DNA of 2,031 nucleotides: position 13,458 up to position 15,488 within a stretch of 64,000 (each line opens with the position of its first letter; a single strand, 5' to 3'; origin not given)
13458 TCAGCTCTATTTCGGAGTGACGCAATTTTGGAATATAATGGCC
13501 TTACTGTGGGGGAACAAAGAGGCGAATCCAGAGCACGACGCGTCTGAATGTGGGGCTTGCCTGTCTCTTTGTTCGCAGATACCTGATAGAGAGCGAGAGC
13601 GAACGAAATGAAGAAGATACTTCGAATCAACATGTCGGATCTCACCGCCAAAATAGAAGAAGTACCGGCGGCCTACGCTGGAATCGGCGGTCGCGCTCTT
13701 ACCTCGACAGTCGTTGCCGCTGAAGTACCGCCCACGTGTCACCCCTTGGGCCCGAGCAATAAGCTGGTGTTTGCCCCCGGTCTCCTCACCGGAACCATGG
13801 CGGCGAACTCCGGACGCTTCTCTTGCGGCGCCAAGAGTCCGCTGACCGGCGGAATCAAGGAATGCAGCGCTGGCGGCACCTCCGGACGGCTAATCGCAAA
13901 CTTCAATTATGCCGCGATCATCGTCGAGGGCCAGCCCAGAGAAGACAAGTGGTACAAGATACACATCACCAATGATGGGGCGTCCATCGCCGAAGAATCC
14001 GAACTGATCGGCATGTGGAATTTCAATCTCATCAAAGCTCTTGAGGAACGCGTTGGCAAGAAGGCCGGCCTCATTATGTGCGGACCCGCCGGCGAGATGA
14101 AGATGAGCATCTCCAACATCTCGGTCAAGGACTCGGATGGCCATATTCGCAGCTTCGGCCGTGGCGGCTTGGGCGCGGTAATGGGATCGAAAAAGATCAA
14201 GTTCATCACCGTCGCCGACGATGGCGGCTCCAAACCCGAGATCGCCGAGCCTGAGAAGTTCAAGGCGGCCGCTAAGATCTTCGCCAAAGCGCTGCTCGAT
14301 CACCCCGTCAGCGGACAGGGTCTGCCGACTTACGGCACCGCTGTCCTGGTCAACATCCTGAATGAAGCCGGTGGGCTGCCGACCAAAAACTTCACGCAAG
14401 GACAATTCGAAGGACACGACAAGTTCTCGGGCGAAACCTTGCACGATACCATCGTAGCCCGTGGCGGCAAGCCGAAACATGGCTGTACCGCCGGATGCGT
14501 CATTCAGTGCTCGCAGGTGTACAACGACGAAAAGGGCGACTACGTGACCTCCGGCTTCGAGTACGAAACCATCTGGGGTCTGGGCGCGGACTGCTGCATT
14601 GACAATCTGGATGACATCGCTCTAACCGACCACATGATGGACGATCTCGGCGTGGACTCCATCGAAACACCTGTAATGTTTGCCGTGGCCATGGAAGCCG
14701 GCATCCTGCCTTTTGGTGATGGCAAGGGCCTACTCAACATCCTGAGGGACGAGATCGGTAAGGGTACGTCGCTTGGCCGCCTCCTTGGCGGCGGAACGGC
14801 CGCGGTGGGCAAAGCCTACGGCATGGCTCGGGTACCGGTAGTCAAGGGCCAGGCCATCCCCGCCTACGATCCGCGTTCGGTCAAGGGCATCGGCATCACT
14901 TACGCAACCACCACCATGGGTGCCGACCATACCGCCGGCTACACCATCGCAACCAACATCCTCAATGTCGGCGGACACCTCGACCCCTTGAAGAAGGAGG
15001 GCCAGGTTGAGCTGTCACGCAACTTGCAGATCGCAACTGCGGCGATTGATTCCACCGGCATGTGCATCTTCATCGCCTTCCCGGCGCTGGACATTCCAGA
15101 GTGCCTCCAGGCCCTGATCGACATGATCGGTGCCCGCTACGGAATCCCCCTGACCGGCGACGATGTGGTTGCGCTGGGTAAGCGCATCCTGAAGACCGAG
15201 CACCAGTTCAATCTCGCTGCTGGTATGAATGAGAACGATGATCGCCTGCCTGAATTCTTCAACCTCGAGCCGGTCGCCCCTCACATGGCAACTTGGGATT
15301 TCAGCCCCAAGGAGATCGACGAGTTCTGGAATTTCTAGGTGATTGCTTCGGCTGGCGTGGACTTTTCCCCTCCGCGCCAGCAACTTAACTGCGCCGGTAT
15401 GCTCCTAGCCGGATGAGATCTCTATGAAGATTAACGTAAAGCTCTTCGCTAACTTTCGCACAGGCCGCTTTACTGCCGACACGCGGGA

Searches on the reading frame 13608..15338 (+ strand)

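Call 44: search_protein_families(library=pfam, proteins=[window:13608-15338:+])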
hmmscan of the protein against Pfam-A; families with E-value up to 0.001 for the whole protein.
window:13608-15338:+ (576 aa): 2 families
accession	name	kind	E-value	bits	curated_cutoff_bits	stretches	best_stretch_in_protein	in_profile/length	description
PF01314.23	AFOR_C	-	1.2e-74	252.2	27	1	224-556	5-344/385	Aldehyde ferredoxin oxidoreductase, domains 2 & 3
PF02730.20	AFOR_N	-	3.5e-60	203.6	29.8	1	3-204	2-198/199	Aldehyde ferredoxin oxidoreductase, N-terminal domain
